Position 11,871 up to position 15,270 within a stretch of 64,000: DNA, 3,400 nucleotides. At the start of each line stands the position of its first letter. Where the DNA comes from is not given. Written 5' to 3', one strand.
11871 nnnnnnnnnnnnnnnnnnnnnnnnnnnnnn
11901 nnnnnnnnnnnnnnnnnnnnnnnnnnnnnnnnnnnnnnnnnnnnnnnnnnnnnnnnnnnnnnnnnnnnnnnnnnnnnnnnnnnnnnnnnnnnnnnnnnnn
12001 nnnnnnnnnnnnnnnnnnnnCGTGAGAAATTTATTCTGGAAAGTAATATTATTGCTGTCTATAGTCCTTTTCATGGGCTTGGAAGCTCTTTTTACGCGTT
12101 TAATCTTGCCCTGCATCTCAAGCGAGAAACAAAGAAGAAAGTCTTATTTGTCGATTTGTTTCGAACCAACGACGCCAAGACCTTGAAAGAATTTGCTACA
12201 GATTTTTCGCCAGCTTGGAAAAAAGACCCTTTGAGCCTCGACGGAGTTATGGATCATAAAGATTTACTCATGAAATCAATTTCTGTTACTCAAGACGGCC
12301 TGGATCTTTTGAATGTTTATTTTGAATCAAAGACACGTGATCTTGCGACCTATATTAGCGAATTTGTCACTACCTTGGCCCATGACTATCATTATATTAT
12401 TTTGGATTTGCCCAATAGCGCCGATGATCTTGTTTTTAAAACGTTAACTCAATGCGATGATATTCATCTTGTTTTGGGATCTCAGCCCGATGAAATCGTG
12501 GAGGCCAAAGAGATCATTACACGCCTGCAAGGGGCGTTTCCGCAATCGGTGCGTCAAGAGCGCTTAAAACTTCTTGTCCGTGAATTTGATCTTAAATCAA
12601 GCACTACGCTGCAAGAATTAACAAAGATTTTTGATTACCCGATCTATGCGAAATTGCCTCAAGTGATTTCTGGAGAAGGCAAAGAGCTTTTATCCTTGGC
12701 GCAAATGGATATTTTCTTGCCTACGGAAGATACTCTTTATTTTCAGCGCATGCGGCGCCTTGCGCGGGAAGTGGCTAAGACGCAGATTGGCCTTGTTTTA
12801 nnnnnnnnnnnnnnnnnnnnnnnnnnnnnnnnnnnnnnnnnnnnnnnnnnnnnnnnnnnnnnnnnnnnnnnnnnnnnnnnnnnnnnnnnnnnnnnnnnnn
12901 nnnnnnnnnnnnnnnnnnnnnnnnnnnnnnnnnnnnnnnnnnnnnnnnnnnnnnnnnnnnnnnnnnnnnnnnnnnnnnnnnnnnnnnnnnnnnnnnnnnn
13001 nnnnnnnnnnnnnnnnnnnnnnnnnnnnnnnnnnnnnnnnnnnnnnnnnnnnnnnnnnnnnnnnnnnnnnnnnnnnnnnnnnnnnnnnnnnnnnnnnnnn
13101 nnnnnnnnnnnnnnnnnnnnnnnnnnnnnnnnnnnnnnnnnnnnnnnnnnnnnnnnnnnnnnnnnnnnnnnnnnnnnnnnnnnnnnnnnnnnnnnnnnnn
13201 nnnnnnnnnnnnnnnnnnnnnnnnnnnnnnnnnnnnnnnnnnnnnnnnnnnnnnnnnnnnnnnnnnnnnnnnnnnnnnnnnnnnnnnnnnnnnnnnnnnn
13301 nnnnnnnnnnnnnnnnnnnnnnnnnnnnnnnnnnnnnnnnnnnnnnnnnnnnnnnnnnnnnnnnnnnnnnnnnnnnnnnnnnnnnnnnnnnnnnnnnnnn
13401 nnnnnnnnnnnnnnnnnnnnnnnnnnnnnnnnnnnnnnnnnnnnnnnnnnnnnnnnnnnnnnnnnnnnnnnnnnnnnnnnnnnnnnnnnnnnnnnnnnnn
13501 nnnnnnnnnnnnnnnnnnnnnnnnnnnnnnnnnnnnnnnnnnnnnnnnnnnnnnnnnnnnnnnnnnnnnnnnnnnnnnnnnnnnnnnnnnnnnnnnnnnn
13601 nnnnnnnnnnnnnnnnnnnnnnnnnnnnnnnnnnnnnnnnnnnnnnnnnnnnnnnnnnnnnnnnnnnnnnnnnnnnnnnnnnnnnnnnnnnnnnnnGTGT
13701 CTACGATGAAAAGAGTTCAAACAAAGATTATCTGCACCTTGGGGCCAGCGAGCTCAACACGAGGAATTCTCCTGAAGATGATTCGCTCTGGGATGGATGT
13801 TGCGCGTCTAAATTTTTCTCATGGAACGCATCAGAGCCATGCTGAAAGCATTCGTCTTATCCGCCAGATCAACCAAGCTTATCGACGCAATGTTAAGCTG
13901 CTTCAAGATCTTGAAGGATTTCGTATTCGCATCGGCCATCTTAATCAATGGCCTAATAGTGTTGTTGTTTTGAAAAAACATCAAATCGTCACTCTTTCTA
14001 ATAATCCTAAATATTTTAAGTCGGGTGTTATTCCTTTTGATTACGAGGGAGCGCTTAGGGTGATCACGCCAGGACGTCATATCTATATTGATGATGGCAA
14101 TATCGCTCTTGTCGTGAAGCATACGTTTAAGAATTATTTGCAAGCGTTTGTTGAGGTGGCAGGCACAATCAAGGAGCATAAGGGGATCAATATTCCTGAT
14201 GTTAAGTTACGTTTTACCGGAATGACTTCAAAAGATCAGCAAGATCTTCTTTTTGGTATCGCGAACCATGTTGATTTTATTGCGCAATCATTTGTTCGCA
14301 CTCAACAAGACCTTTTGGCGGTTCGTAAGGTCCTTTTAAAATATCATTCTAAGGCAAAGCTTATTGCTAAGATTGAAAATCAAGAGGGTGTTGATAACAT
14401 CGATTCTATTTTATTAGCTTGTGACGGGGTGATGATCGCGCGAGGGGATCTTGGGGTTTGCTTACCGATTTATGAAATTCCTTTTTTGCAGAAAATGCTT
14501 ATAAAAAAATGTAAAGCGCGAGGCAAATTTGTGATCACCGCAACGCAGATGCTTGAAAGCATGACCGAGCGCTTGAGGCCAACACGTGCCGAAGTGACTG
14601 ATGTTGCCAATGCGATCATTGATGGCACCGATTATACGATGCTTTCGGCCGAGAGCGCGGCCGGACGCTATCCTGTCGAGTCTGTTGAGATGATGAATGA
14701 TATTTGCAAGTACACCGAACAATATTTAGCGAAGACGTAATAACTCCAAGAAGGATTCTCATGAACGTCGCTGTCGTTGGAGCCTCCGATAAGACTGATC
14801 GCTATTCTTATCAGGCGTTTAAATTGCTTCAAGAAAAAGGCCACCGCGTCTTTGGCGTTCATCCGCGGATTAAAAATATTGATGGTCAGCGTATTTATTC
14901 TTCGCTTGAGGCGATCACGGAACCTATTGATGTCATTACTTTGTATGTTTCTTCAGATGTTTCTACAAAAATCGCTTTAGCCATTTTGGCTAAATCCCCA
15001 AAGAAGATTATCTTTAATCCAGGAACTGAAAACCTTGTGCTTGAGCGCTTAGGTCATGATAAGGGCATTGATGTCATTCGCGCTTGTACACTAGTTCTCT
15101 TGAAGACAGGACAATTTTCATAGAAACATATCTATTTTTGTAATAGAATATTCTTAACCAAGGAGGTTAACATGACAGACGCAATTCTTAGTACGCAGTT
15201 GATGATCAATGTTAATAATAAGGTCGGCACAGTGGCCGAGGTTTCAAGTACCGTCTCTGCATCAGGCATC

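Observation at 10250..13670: cNMP-binding / pseudo-MinD-ParA / patatin phospholipase protein in a three-gene cluster with a lipoprotein and a Zn-ribbon membrane protein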

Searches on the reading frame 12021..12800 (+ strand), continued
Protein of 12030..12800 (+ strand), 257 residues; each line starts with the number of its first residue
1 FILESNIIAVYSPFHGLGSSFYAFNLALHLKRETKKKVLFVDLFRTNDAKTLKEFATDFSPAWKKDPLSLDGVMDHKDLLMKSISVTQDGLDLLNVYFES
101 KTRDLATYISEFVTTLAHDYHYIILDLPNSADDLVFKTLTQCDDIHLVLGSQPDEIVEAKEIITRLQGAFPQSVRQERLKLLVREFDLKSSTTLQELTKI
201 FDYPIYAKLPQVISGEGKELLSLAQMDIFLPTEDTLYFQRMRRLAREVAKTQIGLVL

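Call 66: search_protein_families(library=pfam, proteins=[P0200, P0198, P0213, P0211, P0232, P0258, P0205, P0248, P0251, P0239], max_evalue=0.001)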
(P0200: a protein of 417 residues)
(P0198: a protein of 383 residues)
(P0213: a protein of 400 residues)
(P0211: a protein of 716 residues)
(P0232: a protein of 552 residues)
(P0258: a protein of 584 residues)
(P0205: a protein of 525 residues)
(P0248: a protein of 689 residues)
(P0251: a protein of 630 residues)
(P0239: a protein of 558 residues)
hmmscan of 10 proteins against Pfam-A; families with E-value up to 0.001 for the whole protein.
P0200 (417 aa): 8 families
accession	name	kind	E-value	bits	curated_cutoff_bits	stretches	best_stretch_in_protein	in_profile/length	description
PF13614.12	AAA_31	-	1.1e-14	55.3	27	1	146-290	1-148/177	AAA domain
PF10609.15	ParA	-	1.5e-11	44.6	27.1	1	147-283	4-135/246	NUBPL iron-transfer P-loop NTPase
PF01656.29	CbiA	-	1.7e-11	44.6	25.4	1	149-361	1-124/125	CobQ/CobB/MinD/ParA nucleotide binding domain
PF00072.30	Response_reg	-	2.8e-06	27.9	30.2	1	5-115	2-110/111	Response regulator receiver domain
PF02562.22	PhoH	-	4.3e-05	23.5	27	1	139-188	8-61/205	PhoH-like protein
PF06564.18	CBP_BcsQ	-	0.0001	22.3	21.3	0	148-184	3-38/234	Cellulose biosynthesis protein BcsQ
PF02374.21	ArsA_ATPase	-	0.00013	21.8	24.3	0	150-183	4-36/305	Anion-transporting ATPase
PF09140.17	MipZ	-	0.00014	21.7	20.7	0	148-273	2-113/262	ATPase MipZ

P0198 (383 aa): 5 families
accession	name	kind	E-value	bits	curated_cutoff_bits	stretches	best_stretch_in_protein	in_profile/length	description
PF13614.12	AAA_31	-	3.6e-15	56.8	27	1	127-274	2-155/177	AAA domain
PF01656.29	CbiA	-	6.5e-13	49.2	25.4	1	129-331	1-117/125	CobQ/CobB/MinD/ParA nucleotide binding domain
PF10609.15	ParA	-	1.1e-08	35.2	27.1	1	127-182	4-58/246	NUBPL iron-transfer P-loop NTPase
PF00142.24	Fer4_NifH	-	8.4e-06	25.9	25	1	129-217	3-91/271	4Fe-4S iron sulfur cluster binding proteins, NifH/frxC family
PF06564.18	CBP_BcsQ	-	0.00048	20.2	21.3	0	128-306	3-177/234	Cellulose biosynthesis protein BcsQ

P0213 (400 aa): 7 families
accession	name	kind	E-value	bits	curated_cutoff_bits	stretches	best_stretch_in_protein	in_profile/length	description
PF13614.12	AAA_31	-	4.3e-15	56.5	27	1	126-282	2-161/177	AAA domain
PF01656.29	CbiA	-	3.8e-11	43.5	25.4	1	128-342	1-124/125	CobQ/CobB/MinD/ParA nucleotide binding domain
PF10609.15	ParA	-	9.7e-10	38.7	27.1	1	126-286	4-161/246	NUBPL iron-transfer P-loop NTPase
PF06564.18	CBP_BcsQ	-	1.1e-05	25.5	21.3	0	229-360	106-230/234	Cellulose biosynthesis protein BcsQ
PF09140.17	MipZ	-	7.2e-05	22.7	20.7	1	127-265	2-126/262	ATPase MipZ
PF00072.30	Response_reg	-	0.00011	22.7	30.2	0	23-105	29-111/111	Response regulator receiver domain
PF02374.21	ArsA_ATPase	-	0.00051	19.8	24.3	0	129-165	4-39/305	Anion-transporting ATPase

P0211 (716 aa): 7 families
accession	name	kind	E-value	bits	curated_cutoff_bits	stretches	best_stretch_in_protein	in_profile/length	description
PF00437.27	T2SSE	-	4.6e-61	207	24.9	1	360-638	4-279/370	Type II/IV secretion system protein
PF13614.12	AAA_31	-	1.5e-11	45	27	1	5-155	2-155/177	AAA domain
PF01656.29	CbiA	-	3.7e-10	40.3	25.4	1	7-211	1-116/125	CobQ/CobB/MinD/ParA nucleotide binding domain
PF10609.15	ParA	-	4.8e-09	36.4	27.1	1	5-241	4-245/246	NUBPL iron-transfer P-loop NTPase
PF06564.18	CBP_BcsQ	-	1.1e-06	28.8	21.3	1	6-150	3-148/234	Cellulose biosynthesis protein BcsQ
PF02374.21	ArsA_ATPase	-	0.00019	21.2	24.3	1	8-39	4-35/305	Anion-transporting ATPase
PF00142.24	Fer4_NifH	-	0.00087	19.3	25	0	11-242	6-245/271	4Fe-4S iron sulfur cluster binding proteins, NifH/frxC family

P0232 (552 aa): 8 families
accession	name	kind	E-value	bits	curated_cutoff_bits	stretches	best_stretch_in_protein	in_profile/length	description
PF13614.12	AAA_31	-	4.5e-18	66.2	27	1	261-411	2-155/177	AAA domain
PF10609.15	ParA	-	6.8e-15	55.6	27.1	1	261-493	4-242/246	NUBPL iron-transfer P-loop NTPase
PF01656.29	CbiA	-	3.2e-11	43.7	25.4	1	263-475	1-124/125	CobQ/CobB/MinD/ParA nucleotide binding domain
PF00072.30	Response_reg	-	4.8e-11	43.2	30.2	1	125-235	1-110/111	Response regulator receiver domain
PF06564.18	CBP_BcsQ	-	3.6e-09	36.9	21.3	1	261-408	2-150/234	Cellulose biosynthesis protein BcsQ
PF09140.17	MipZ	-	4.9e-07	29.8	20.7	1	262-399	2-125/262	ATPase MipZ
PF02374.21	ArsA_ATPase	-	1.6e-06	28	24.3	1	264-300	4-39/305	Anion-transporting ATPase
PF00142.24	Fer4_NifH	-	6.3e-06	26.3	25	1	263-470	3-218/271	4Fe-4S iron sulfur cluster binding proteins, NifH/frxC family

P0258 (584 aa): 8 families
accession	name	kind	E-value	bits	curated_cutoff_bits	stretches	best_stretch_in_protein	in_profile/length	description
PF00072.30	Response_reg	-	2.2e-18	66.9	30.2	1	189-299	2-110/111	Response regulator receiver domain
PF13614.12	AAA_31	-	1.7e-16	61.1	27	1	338-500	2-167/177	AAA domain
PF10609.15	ParA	-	2.9e-16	60.1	27.1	1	338-575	4-244/246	NUBPL iron-transfer P-loop NTPase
PF01656.29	CbiA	-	6.4e-10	39.5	25.4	1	340-542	1-114/125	CobQ/CobB/MinD/ParA nucleotide binding domain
PF00142.24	Fer4_NifH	-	5e-08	33.2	25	1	339-575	2-243/271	4Fe-4S iron sulfur cluster binding proteins, NifH/frxC family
PF06564.18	CBP_BcsQ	-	2.6e-07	30.8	21.3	0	339-373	3-37/234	Cellulose biosynthesis protein BcsQ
PF09140.17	MipZ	-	1.1e-06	28.6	20.7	1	339-477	2-126/262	ATPase MipZ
PF02374.21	ArsA_ATPase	-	2e-05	24.4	24.3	1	343-460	6-134/305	Anion-transporting ATPase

P0205 (525 aa): 1 family
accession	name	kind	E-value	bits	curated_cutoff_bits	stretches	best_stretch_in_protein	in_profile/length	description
PF01734.28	Patatin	-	2.4e-34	119.6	27.7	1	235-396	1-190/191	Patatin-like phospholipase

P0248 (689 aa): 2 families
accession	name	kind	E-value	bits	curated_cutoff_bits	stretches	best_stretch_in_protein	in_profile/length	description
PF01734.28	Patatin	-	1.3e-29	104.2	27.7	1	394-558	1-190/191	Patatin-like phospholipase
PF00027.35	cNMP_binding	-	6.6e-19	68.1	27.5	1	44-126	2-88/89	Cyclic nucleotide-binding domain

P0251 (630 aa): 9 families
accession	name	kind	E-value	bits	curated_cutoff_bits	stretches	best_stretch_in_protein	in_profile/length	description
PF13614.12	AAA_31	-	4.5e-17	63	27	1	143-300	2-162/177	AAA domain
PF10609.15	ParA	-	3.7e-13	49.9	27.1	1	143-195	4-55/246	NUBPL iron-transfer P-loop NTPase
PF01656.29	CbiA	-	3.4e-11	43.6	25.4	1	145-279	1-54/125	CobQ/CobB/MinD/ParA nucleotide binding domain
PF00072.30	Response_reg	-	2.1e-10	41.2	30.2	1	7-116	1-109/111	Response regulator receiver domain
PF09140.17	MipZ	-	1.2e-07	31.8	20.7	1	144-277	2-121/262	ATPase MipZ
PF06564.18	CBP_BcsQ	-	5.1e-06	26.6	21.3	1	144-291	3-151/234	Cellulose biosynthesis protein BcsQ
PF02374.21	ArsA_ATPase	-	1.5e-05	24.8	24.3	1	146-183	4-40/305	Anion-transporting ATPase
PF00142.24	Fer4_NifH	-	1.7e-05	24.9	25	1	148-216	5-72/271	4Fe-4S iron sulfur cluster binding proteins, NifH/frxC family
PF13481.12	AAA_25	-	0.00083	19.5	27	0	142-176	32-64/195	AAA domain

P0239 (558 aa): 5 families
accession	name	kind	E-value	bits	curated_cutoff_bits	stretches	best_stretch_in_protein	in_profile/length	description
PF06271.18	RDD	-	5.2e-20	72.6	24.1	1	416-543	2-137/137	RDD family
PF01656.29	CbiA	-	5.2e-10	39.8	25.4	1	150-354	1-112/125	CobQ/CobB/MinD/ParA nucleotide binding domain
PF13614.12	AAA_31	-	1.6e-09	38.4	27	1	148-309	2-162/177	AAA domain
PF00072.30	Response_reg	-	3.3e-08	34.1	30.2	1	8-117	3-110/111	Response regulator receiver domain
PF10609.15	ParA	-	5.5e-08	33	27.1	1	149-189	5-44/246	NUBPL iron-transfer P-loop NTPase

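Call 71: list_cluster_members(proteins=[P0129, P0131, P0143, P0145, P0150, P0153, P0171, P0177, P0189, P0227])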
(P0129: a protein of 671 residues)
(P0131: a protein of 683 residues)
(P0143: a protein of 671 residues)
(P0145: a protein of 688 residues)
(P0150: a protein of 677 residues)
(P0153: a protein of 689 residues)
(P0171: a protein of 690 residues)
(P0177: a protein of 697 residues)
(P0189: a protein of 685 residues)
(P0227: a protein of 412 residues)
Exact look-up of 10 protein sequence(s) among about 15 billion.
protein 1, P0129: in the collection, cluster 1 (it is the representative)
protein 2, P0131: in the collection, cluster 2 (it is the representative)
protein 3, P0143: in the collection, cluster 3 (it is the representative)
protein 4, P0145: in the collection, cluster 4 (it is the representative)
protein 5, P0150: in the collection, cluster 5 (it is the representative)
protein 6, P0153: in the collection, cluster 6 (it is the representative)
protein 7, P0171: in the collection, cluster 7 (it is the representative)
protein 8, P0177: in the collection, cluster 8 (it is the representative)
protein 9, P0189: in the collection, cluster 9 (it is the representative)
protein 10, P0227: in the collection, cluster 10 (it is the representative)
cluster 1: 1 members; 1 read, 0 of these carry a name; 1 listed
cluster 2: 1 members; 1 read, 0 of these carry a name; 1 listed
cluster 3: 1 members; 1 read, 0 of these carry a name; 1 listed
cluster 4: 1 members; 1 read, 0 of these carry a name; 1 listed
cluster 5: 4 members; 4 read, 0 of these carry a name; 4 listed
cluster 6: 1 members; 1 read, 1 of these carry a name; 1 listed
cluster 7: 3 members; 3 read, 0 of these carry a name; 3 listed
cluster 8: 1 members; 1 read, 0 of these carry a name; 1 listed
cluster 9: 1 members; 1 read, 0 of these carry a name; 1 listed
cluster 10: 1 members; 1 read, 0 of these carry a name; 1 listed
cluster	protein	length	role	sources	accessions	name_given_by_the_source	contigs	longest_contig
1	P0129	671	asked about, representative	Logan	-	-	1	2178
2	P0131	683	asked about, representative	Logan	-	-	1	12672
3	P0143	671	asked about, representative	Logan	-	-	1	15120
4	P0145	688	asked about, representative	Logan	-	-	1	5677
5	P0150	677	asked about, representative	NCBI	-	-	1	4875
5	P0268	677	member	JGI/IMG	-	-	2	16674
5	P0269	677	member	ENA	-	-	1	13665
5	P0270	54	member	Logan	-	-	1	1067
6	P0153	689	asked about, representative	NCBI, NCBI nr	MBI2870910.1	MAG: patatin-like phospholipase family protein [Candidatus Omnitrophica bacterium] | patatin-like phospholipase family protein [Candidatus Omnitrophota bacterium]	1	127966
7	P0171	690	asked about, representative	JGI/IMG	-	-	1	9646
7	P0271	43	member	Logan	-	-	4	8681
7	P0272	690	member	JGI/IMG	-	-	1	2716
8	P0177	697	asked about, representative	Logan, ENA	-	-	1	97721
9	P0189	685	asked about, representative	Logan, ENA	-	-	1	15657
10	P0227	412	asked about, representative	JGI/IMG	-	-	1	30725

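Call 73: find_encoding_contigs(protein=P0227, flank=8000, max_places=2)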
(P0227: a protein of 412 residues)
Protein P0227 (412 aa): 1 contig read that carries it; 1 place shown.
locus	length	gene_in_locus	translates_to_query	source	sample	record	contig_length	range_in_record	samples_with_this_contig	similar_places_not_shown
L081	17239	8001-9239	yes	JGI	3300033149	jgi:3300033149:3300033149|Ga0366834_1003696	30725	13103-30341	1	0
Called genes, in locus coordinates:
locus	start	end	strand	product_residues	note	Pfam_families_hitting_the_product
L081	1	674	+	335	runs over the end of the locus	PF04055:Radical_SAM, PF13186:SPASM (weak)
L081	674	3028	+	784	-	PF04055:Radical_SAM, PF13186:SPASM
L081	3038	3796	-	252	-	PF13174:TPR_6 (faint)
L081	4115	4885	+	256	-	PF19777:DUF6263 (weak)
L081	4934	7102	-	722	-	PF01368:DHH, PF00929:RNase_T, PF02272:DHHA1, PF17768:RecJ_OB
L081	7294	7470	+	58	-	-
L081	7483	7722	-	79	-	PF10771:DUF2582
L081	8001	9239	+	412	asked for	PF00027:cNMP_binding, PF00142:Fer4_NifH (faint), PF01656:CbiA, PF10609:ParA, PF13614:AAA_31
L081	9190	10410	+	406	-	PF04055:Radical_SAM, PF06969:HemN_C (weak)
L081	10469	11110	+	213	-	-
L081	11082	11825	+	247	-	PF13353:Fer4_12 (weak), PF04055:Radical_SAM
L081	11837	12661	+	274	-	PF02649:GCHY-1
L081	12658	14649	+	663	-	PF05226:CHASE2, PF00211:Guanylate_cyc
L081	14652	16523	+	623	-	PF07494:Reg_prop (faint)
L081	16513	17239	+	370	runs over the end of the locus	?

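Call 74: search_protein_families(library=pfam, proteins=[P0227, P0259, P0153, P0129], max_evalue=0.001)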
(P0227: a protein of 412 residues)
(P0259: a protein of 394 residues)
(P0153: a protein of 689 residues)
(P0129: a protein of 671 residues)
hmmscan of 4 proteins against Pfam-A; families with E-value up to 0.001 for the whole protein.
P0227 (412 aa): 8 families
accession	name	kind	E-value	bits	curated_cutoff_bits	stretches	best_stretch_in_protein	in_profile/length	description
PF00027.35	cNMP_binding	-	3.6e-25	88.2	27.5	1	30-113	3-87/89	Cyclic nucleotide-binding domain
PF13614.12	AAA_31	-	9.2e-13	48.9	27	1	153-298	2-150/177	AAA domain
PF10609.15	ParA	-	1.1e-10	41.9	27.1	1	152-389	3-245/246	NUBPL iron-transfer P-loop NTPase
PF01656.29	CbiA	-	4.2e-09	36.9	25.4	1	155-369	1-125/125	CobQ/CobB/MinD/ParA nucleotide binding domain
PF00142.24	Fer4_NifH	-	1.1e-06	28.8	25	1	155-238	3-84/271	4Fe-4S iron sulfur cluster binding proteins, NifH/frxC family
PF06564.18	CBP_BcsQ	-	5.8e-05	23.2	21.3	1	154-381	3-225/234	Cellulose biosynthesis protein BcsQ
PF25562.1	CNBH_CNNM2_C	-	0.00013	22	27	1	31-87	60-113/172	Metal transporter CNNM2-like, C-terminal CNBH domain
PF02374.21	ArsA_ATPase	-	0.00029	20.6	24.3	1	156-206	4-59/305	Anion-transporting ATPase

P0259 (394 aa): 4 families
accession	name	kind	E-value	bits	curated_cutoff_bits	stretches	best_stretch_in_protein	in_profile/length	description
PF00027.35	cNMP_binding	-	1e-17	64.3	27.5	1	24-110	2-88/89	Cyclic nucleotide-binding domain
PF13614.12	AAA_31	-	1.9e-13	51.2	27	1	139-300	2-171/177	AAA domain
PF06564.18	CBP_BcsQ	-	3.4e-07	30.5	21.3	0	235-320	101-178/234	Cellulose biosynthesis protein BcsQ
PF01656.29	CbiA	-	2e-06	28.2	25.4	1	142-322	2-94/125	CobQ/CobB/MinD/ParA nucleotide binding domain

P0153 (689 aa): 4 families
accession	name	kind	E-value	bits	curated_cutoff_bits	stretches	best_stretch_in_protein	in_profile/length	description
PF01734.28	Patatin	-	6.1e-29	102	27.7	1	400-560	1-190/191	Patatin-like phospholipase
PF00027.35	cNMP_binding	-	5.5e-21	74.8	27.5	1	43-128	2-87/89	Cyclic nucleotide-binding domain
PF13614.12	AAA_31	-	3.4e-07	30.8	27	1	159-296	2-145/177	AAA domain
PF01656.29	CbiA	-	0.0001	22.7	25.4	1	162-199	2-38/125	CobQ/CobB/MinD/ParA nucleotide binding domain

P0129 (671 aa): 3 families
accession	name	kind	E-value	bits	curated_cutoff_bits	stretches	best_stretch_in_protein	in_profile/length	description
PF01734.28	Patatin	-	1.1e-33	117.6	27.7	1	392-553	1-190/191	Patatin-like phospholipase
PF00027.35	cNMP_binding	-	9.7e-24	83.6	27.5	1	38-124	2-88/89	Cyclic nucleotide-binding domain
PF13614.12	AAA_31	-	6.6e-05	23.4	27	0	252-321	108-177/177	AAA domain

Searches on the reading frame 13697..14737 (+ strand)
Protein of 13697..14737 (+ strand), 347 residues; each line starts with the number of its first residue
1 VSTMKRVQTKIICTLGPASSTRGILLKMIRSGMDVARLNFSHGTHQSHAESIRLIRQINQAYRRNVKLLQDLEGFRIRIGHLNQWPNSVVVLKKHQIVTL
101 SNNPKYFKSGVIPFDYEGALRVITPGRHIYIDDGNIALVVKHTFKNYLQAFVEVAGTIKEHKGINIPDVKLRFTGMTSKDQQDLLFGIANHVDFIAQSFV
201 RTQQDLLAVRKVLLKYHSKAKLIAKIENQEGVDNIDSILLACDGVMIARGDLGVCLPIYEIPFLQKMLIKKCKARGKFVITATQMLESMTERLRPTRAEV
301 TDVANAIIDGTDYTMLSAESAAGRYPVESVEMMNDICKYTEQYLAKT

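Call 3: search_protein_families(library=pfam, proteins=[window:13697-14737:+], max_evalue=1)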
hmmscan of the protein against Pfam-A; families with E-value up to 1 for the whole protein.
window:13697-14737:+ (347 aa): 2 families
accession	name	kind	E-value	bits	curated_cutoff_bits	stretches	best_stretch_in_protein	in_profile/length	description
PF00224.27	PK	-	2.9e-115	385.3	30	1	8-330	3-328/328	Pyruvate kinase, barrel domain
PF03328.21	HpcH_HpaI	-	0.0027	17.5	25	1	199-251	92-153/221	HpcH/HpaI aldolase/citrate lyase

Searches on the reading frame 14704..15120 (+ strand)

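Call 74: search_protein_families(library=pfam, proteins=[window:14704-15120:+], max_evalue=0.001)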
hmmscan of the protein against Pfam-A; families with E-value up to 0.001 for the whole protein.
window:14704-15120:+ (139 aa): 1 family
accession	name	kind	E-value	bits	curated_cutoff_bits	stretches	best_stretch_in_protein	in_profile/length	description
PF13380.12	CoA_binding_2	-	2.3e-26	92.9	22.8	1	21-133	2-115/116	CoA binding domain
